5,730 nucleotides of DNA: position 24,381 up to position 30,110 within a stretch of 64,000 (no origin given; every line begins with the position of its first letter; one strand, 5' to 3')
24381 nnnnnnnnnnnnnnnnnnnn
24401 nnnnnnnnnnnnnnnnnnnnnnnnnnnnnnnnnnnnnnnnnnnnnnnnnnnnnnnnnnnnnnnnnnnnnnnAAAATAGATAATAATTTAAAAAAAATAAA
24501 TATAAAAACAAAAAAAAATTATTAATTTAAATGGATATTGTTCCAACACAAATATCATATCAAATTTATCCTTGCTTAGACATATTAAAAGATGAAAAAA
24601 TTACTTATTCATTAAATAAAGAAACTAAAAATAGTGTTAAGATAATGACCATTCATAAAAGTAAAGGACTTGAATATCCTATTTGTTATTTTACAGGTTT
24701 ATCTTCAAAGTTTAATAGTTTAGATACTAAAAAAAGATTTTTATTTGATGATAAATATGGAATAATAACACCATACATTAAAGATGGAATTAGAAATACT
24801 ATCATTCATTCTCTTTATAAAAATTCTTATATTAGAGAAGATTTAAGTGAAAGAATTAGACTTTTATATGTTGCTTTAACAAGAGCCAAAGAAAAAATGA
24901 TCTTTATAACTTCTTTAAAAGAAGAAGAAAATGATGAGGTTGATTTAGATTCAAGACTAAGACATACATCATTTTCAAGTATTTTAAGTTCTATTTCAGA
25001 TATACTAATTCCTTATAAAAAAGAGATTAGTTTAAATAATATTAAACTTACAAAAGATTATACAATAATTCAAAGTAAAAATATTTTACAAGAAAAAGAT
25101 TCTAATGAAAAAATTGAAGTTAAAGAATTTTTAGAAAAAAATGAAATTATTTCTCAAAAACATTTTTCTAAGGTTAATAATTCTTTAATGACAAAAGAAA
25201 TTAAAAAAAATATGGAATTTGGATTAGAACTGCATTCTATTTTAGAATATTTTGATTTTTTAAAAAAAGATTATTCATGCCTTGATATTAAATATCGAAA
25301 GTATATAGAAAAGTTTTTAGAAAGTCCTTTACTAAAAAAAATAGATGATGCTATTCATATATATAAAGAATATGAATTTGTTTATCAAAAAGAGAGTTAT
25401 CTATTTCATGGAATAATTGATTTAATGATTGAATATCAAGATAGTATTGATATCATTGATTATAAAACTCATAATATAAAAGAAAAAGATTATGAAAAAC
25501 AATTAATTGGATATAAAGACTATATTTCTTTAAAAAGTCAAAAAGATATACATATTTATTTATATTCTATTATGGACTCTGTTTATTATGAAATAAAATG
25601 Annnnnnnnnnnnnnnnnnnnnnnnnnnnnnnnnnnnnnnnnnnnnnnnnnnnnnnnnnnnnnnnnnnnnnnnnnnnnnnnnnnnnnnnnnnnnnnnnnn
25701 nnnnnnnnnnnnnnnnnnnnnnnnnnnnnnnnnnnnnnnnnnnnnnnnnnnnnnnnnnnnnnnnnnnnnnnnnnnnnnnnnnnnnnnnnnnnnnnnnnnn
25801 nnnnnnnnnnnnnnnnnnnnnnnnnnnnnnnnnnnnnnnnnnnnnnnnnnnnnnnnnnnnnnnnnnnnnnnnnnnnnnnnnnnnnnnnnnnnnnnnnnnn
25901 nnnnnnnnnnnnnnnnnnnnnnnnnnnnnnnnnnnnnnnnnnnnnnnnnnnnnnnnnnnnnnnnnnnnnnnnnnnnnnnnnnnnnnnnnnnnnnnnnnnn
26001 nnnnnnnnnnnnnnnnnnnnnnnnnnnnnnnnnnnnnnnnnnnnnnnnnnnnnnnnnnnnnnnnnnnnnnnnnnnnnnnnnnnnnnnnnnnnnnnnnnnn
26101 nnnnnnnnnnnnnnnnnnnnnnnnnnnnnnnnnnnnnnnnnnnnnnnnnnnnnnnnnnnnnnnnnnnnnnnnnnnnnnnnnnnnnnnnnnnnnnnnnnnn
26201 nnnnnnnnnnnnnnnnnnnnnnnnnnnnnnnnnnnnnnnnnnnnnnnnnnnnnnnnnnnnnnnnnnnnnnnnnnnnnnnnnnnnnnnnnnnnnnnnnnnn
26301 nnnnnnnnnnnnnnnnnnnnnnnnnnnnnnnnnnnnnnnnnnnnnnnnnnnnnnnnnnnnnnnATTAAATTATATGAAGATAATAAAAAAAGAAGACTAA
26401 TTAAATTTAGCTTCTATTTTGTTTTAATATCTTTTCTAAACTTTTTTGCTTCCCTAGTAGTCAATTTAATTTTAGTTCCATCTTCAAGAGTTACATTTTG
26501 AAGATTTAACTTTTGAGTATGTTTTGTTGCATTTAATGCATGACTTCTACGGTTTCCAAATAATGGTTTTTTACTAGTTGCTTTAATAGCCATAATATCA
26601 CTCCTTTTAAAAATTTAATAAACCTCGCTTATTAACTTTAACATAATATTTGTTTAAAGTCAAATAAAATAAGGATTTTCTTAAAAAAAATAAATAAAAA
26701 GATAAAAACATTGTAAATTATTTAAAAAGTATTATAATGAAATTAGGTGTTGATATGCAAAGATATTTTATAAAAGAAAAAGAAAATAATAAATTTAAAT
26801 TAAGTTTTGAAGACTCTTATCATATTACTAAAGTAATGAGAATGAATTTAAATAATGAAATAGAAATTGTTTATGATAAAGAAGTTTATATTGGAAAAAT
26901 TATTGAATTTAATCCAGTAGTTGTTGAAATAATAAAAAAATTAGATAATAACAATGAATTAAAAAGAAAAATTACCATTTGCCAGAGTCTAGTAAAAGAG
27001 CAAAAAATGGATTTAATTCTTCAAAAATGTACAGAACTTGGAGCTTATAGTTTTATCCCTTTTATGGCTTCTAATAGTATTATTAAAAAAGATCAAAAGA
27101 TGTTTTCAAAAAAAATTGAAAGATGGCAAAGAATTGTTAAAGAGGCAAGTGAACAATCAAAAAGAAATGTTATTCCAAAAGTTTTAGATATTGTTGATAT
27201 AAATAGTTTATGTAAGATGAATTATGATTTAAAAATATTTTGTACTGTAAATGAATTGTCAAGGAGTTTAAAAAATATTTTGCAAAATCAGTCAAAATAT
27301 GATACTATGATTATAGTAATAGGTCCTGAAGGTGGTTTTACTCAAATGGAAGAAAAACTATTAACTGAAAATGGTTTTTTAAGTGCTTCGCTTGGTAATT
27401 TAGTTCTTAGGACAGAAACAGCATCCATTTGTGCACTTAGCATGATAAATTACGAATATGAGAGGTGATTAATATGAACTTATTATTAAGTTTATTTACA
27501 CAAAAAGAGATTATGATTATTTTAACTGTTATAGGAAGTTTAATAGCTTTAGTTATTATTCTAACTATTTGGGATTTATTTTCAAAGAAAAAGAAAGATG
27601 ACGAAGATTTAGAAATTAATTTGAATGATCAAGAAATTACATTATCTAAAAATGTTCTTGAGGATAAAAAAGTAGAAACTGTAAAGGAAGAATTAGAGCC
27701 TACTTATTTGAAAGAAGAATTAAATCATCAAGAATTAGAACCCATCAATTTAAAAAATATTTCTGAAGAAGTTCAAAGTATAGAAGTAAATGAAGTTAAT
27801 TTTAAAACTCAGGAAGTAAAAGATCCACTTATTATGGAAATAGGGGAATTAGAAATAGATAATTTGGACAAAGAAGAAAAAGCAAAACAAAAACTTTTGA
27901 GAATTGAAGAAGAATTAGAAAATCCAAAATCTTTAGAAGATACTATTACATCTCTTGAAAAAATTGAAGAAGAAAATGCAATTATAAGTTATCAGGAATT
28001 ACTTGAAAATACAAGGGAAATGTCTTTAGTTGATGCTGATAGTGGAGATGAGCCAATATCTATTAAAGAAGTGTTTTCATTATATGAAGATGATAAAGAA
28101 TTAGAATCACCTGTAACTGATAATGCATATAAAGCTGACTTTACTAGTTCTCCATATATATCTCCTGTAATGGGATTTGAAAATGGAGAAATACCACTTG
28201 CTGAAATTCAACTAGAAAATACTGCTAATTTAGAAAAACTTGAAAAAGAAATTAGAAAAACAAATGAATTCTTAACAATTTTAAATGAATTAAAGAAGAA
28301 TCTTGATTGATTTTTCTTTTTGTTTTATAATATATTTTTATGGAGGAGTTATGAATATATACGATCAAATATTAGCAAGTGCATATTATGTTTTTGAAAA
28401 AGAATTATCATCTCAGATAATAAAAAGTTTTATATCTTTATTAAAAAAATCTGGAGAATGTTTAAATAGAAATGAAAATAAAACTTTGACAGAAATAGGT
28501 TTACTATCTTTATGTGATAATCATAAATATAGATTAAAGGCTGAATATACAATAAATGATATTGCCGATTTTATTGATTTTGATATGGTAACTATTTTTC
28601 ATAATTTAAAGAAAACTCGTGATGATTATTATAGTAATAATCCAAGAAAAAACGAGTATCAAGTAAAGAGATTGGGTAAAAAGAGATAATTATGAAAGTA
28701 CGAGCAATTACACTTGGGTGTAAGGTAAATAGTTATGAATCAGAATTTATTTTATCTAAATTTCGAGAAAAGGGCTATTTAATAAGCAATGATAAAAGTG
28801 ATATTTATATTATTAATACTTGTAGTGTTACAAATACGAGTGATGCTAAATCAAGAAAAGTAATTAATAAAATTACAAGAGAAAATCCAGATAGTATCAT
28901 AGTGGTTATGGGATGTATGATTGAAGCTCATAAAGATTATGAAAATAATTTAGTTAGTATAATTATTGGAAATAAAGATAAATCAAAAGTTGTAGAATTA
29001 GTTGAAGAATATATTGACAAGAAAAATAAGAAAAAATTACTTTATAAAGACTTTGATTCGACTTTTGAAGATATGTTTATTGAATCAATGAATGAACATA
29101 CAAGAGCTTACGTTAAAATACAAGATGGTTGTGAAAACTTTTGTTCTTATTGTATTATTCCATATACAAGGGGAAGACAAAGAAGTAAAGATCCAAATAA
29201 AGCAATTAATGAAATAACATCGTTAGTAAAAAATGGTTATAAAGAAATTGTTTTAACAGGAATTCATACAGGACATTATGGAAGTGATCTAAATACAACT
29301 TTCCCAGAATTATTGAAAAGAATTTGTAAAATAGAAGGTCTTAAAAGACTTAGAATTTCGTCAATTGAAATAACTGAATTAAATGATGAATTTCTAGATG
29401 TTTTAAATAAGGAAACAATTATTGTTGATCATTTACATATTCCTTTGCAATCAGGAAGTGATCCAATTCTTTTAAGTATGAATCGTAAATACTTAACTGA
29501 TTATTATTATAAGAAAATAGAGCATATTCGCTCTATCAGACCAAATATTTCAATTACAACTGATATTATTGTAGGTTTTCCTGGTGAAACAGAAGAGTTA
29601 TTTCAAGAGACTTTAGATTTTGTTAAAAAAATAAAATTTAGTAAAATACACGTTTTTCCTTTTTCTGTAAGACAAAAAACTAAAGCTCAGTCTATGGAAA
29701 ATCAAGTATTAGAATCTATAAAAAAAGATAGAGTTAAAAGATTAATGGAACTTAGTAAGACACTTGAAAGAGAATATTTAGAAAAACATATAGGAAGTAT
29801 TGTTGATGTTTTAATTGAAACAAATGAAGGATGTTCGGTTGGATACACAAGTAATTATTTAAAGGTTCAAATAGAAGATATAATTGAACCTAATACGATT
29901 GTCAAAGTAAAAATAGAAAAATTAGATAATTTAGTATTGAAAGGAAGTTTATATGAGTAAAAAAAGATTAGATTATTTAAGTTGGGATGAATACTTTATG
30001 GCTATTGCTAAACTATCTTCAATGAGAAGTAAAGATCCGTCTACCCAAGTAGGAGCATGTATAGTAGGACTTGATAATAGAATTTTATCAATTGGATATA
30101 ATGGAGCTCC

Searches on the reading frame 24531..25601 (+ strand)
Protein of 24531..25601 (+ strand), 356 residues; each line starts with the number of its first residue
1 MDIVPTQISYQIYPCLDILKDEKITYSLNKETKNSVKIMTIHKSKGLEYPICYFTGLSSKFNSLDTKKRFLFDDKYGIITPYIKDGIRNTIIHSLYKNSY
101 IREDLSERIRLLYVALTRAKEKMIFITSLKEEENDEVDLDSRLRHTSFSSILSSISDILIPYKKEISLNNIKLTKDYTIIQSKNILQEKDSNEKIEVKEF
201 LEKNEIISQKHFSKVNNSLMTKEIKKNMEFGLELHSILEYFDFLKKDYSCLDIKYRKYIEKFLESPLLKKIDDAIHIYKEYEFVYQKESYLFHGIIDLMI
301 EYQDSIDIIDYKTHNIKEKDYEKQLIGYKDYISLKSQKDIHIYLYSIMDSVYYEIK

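Call 95: search_protein_families(library=pfam, proteins=[window:24531-25601:+], max_evalue=0.00001)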
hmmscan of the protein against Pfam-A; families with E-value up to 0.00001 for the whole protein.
window:24531-25601:+ (356 aa): 2 families
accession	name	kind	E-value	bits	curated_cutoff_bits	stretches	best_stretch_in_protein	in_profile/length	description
PF13361.12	UvrD_C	-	1.6e-13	51.2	25.6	1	17-128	266-348/350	UvrD-like helicase C-terminal domain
PF13538.12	UvrD_C_2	-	1.1e-09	38.4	27.4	0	106-125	32-51/52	UvrD-like helicase C-terminal domain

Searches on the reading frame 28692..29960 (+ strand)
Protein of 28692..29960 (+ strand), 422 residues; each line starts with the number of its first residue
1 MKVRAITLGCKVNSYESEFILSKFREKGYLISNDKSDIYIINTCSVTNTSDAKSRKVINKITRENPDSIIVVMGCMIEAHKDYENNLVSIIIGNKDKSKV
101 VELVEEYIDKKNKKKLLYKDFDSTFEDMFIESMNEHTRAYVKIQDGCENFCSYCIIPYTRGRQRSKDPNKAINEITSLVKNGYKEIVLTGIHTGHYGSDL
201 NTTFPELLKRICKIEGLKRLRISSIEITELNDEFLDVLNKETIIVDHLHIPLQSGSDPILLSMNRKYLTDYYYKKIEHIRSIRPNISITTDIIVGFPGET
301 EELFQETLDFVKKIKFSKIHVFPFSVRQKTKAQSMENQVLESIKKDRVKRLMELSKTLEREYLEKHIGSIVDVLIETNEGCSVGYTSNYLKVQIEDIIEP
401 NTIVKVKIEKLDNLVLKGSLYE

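Call 95: search_protein_families(library=pfam, proteins=[window:28692-29960:+], max_evalue=0.00001)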
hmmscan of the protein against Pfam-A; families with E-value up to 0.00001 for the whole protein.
window:28692-29960:+ (422 aa): 2 families
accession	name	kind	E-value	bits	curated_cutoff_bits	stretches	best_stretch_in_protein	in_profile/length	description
PF04055.27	Radical_SAM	-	9e-26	91.5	29.5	1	142-311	2-166/166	Radical SAM superfamily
PF00919.26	UPF0004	-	2e-22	79.5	27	1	2-82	1-84/98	Uncharacterized protein family UPF0004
